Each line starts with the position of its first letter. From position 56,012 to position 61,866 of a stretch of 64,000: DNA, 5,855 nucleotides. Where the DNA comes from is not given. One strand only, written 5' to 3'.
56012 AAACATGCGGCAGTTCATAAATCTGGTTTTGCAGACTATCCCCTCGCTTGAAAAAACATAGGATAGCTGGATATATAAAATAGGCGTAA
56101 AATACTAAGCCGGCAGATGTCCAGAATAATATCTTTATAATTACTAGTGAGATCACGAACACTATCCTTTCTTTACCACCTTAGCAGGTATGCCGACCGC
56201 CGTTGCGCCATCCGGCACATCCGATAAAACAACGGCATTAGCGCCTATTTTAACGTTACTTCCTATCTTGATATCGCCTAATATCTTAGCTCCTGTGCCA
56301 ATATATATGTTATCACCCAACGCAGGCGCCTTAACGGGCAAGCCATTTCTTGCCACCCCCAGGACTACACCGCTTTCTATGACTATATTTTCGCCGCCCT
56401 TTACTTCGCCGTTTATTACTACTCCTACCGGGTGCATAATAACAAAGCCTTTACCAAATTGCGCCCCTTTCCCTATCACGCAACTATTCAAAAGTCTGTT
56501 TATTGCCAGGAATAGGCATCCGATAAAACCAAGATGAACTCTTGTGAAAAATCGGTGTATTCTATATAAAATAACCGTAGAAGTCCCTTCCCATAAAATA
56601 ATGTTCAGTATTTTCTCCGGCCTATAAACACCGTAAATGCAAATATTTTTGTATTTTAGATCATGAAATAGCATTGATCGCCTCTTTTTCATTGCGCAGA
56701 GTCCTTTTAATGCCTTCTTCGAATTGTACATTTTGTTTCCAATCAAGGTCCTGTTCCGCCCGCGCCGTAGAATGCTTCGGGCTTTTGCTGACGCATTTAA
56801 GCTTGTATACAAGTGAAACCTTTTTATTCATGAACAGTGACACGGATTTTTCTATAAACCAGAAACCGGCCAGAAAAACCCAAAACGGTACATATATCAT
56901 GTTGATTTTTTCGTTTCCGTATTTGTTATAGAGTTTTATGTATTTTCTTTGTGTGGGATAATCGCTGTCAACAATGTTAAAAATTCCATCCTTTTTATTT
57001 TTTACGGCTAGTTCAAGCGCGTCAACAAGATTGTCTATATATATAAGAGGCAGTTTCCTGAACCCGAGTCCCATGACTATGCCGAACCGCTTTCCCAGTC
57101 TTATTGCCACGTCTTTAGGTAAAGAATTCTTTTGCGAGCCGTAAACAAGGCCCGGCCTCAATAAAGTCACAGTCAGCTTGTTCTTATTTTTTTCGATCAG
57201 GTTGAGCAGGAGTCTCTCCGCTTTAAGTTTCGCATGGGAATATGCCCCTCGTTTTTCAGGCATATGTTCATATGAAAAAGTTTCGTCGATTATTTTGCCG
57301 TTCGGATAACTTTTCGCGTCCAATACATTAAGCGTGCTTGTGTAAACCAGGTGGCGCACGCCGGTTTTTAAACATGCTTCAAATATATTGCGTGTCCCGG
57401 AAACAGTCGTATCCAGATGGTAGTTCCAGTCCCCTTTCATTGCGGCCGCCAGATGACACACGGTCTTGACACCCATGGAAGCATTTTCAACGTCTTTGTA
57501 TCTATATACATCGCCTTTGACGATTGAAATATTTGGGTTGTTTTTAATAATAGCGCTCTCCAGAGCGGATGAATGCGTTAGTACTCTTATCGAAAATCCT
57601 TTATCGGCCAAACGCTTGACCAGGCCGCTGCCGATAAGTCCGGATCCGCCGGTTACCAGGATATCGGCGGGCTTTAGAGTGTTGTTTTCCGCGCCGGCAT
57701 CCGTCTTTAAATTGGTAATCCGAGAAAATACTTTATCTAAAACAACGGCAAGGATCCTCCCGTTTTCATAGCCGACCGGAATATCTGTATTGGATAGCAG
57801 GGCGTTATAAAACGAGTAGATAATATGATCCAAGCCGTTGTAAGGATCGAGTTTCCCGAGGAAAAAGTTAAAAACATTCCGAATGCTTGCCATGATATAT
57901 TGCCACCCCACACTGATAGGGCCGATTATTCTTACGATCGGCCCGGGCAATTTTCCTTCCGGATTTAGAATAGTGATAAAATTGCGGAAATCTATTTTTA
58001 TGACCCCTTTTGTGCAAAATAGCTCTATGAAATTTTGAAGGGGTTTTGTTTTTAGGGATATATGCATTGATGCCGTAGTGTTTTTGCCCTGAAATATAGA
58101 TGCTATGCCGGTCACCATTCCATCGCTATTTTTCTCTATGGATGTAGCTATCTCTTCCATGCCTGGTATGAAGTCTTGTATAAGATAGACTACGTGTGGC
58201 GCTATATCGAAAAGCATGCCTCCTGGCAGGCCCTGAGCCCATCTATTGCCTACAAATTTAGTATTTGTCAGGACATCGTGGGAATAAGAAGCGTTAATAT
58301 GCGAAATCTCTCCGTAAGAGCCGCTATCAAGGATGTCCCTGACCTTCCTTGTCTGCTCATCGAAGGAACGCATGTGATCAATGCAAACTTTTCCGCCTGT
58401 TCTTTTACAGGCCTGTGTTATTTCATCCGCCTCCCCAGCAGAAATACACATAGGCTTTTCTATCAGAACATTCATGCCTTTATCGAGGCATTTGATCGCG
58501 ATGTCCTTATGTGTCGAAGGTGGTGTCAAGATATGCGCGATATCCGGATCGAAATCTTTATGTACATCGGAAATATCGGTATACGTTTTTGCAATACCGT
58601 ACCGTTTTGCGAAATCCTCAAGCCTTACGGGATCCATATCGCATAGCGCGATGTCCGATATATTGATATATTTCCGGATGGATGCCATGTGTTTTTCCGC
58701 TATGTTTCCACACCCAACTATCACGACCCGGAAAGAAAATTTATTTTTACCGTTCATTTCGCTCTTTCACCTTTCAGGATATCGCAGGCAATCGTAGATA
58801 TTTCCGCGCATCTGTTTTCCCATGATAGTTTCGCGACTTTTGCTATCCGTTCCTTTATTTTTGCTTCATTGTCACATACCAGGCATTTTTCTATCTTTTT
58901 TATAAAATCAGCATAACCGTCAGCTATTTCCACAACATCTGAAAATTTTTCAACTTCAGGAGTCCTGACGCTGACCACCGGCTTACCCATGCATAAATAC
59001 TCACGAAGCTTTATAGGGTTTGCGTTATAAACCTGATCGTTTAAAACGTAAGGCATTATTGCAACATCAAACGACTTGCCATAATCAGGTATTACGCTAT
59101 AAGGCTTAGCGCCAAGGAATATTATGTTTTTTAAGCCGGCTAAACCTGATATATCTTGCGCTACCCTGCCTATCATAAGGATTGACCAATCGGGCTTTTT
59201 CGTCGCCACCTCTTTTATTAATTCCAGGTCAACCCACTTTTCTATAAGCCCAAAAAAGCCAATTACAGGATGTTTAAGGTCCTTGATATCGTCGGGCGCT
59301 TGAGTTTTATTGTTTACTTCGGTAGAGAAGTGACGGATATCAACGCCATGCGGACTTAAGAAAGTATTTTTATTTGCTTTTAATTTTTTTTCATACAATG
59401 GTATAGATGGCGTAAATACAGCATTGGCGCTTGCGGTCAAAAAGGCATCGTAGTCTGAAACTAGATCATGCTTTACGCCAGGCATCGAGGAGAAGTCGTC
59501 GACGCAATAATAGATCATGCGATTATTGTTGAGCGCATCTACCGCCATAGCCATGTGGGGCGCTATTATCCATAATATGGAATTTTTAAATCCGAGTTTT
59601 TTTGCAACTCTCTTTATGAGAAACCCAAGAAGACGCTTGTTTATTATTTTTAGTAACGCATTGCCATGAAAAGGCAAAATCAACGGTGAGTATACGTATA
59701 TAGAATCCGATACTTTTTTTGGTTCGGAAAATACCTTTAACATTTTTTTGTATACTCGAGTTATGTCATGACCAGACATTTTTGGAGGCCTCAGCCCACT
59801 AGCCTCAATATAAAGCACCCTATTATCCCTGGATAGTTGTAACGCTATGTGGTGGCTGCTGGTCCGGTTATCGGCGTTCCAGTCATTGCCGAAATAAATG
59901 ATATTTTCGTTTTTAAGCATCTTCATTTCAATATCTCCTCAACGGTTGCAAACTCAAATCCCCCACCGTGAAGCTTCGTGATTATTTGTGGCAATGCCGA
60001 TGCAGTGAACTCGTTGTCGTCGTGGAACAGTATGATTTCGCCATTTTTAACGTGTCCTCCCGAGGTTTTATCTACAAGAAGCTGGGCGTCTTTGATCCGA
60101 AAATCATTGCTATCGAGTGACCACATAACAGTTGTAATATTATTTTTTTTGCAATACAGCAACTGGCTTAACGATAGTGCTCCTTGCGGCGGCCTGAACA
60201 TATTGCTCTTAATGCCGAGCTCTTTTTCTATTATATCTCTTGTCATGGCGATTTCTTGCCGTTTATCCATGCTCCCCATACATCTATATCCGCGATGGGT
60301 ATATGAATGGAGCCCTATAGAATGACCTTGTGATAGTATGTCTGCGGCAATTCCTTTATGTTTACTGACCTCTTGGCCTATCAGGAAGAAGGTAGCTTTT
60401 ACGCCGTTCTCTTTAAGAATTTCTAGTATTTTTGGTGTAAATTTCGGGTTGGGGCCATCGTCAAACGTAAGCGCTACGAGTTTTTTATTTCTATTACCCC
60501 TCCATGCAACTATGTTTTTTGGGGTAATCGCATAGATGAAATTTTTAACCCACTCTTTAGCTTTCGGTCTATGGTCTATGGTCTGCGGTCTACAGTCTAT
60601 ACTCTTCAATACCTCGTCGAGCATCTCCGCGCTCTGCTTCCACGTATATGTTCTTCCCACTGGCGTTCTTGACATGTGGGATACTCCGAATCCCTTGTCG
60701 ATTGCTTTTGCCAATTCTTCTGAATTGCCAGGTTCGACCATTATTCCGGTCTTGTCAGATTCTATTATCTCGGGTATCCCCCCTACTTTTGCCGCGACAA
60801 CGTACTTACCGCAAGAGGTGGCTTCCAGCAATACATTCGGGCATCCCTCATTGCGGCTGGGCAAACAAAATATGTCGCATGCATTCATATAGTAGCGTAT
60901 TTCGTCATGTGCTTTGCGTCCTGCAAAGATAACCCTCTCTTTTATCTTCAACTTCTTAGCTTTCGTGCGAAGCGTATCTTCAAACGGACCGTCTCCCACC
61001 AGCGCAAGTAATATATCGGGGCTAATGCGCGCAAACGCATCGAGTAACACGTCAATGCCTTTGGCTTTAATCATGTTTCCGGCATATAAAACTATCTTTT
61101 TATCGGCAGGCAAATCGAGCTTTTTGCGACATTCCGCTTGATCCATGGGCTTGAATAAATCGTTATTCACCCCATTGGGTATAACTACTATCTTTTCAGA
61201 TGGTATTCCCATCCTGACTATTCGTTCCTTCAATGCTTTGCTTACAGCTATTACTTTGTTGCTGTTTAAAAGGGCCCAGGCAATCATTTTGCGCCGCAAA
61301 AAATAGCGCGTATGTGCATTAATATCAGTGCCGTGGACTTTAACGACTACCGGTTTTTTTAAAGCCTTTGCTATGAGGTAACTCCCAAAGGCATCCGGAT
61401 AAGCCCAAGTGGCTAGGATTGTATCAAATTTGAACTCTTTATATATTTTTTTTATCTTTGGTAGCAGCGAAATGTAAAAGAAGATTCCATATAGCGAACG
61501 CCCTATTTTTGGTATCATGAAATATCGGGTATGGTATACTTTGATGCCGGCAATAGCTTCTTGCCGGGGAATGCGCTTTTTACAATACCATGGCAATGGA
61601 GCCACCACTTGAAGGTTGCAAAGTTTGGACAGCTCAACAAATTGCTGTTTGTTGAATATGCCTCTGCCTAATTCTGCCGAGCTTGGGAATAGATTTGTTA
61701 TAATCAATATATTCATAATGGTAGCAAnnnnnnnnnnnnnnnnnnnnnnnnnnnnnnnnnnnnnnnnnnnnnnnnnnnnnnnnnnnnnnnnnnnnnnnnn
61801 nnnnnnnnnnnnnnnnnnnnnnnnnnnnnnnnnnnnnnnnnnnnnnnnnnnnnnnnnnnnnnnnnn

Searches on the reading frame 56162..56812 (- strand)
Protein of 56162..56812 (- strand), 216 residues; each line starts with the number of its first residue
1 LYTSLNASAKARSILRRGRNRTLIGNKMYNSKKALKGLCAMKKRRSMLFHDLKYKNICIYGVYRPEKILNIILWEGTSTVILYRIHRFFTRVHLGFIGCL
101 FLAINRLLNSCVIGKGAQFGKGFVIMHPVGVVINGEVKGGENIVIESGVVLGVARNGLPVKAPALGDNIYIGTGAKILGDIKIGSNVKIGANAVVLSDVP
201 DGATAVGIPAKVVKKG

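Call 54: search_protein_families(library=pfam, proteins=[window:56162-56812:-], max_evalue=0.0001)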
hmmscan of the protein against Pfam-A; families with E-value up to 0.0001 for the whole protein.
window:56162-56812:- (216 aa): 1 family
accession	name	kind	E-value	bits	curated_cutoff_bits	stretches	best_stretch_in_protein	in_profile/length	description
PF00132.30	Hexapep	-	1.6e-09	37.5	27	1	165-195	4-34/36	Bacterial transferase hexapeptide (six repeats)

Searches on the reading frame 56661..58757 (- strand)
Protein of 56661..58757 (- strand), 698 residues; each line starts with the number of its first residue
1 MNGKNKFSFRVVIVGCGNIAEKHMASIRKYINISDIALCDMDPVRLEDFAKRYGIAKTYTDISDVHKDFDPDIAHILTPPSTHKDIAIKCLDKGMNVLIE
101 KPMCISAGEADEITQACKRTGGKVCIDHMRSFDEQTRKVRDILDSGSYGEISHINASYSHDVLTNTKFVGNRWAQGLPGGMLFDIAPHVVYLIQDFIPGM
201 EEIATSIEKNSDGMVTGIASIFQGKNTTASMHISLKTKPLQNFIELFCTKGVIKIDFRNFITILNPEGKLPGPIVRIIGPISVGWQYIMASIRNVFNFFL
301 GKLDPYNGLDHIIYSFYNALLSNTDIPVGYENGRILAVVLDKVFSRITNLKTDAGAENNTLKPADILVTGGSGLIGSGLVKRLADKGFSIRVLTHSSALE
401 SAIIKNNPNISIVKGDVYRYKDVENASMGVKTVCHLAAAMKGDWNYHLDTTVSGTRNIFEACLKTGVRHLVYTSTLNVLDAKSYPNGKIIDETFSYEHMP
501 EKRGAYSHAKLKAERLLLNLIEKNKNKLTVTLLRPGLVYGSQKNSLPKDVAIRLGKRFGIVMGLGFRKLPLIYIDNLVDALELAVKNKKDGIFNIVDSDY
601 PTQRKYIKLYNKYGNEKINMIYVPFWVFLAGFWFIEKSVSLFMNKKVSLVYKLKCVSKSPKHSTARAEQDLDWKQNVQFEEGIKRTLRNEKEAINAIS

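Call 54: search_protein_families(library=pfam, proteins=[window:56661-58757:-], max_evalue=0.0001)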
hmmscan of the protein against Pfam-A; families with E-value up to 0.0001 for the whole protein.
window:56661-58757:- (698 aa): 12 families
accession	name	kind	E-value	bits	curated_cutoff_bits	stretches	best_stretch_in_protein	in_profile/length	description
PF01073.25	3Beta_HSD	-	4.8e-29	101.7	22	1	367-590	1-234/280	3-beta hydroxysteroid dehydrogenase/isomerase family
PF01370.27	Epimerase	-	1.5e-27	97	20.9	1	366-595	1-239/240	NAD dependent epimerase/dehydratase family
PF01408.29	GFO_IDH_MocA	-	5.5e-26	92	24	1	9-127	1-119/120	Oxidoreductase family, NAD-binding Rossmann fold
PF13460.12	NAD_binding_10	-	7.8e-16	58.9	27.2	1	370-538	1-146/184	NAD(P)H-binding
PF05368.20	NmrA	-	7.6e-13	49.1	27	1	365-504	4-138/298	NmrA-like family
PF16363.11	GDP_Man_Dehyd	-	6.2e-12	46.1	27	1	367-686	1-332/332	GDP-mannose 4,6 dehydratase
PF22725.1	GFO_IDH_MocA_C3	-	1e-11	45.3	27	1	137-253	2-123/124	GFO/IDH/MocA C-terminal domain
PF07993.18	NAD_binding_4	-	3.5e-10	39.9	20.1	1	369-544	2-213/258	Male sterility protein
PF04321.23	RmlD_sub_bind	-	3.8e-09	36.5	27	1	365-550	2-163/287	RmlD substrate binding domain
PF02719.21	Polysacc_synt_2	-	3.5e-08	33.4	20.2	1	366-475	1-128/293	Polysaccharide biosynthesis protein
PF03435.24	Sacchrp_dh_NADP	-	5.3e-05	24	25.1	0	366-469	1-95/129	Saccharopine dehydrogenase NADP binding domain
PF00106.31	adh_short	-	7.5e-05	22.7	26.6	0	366-538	3-182/195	short chain dehydrogenase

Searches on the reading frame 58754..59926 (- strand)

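Call 54: search_protein_families(library=pfam, proteins=[window:58754-59926:-], max_evalue=0.0001)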
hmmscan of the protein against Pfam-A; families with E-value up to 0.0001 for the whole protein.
window:58754-59926:- (390 aa): 2 families
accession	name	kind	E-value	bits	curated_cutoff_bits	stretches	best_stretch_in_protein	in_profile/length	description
PF13692.12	Glyco_trans_1_4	-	3.7e-08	34.2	27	1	220-347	2-138/142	Glycosyl transferases group 1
PF00534.26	Glycos_transf_1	-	6.8e-06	26.2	26.4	1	215-325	11-127/172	Glycosyl transferases group 1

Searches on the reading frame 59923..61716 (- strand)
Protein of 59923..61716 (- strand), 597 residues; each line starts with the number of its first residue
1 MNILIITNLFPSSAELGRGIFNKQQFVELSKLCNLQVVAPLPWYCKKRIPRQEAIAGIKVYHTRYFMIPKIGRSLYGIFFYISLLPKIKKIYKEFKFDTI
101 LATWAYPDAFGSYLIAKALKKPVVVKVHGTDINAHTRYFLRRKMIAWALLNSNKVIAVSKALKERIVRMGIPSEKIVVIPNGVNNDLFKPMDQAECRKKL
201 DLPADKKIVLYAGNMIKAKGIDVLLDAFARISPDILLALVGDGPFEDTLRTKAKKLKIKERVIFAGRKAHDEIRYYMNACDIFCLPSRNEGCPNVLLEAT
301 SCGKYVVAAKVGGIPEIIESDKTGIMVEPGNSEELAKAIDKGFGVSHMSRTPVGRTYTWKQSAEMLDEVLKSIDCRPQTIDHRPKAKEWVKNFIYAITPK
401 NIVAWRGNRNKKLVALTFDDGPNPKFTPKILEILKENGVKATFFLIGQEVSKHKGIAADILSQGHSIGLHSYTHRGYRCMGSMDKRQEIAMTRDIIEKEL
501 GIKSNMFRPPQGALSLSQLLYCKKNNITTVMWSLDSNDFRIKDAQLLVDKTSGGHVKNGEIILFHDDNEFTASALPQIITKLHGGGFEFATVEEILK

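Call 54: search_protein_families(library=pfam, proteins=[window:59923-61716:-], max_evalue=0.0001)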
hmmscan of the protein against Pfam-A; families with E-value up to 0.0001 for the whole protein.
window:59923-61716:- (597 aa): 6 families
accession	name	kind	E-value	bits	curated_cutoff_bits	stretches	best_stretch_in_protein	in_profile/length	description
PF00534.26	Glycos_transf_1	-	1.3e-42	145.7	26.4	1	193-341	2-154/172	Glycosyl transferases group 1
PF13692.12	Glyco_trans_1_4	-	7.2e-37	127.3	27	1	207-340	2-137/142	Glycosyl transferases group 1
PF01522.26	Polysacc_deac_1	-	6.6e-32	110.5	23.1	1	407-528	2-122/124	Polysaccharide deacetylase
PF13439.12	Glyco_transf_4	-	9.2e-20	71.8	28.5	1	75-185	51-168/170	Glycosyltransferase Family 4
PF13579.12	Glyco_trans_4_4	-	1.5e-12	48.6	29.7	1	53-182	35-158/158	Glycosyl transferase 4-like domain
PF13477.12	Glyco_trans_4_2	-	4.2e-09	37.1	23.4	1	73-159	54-139/139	Glycosyl transferase 4-like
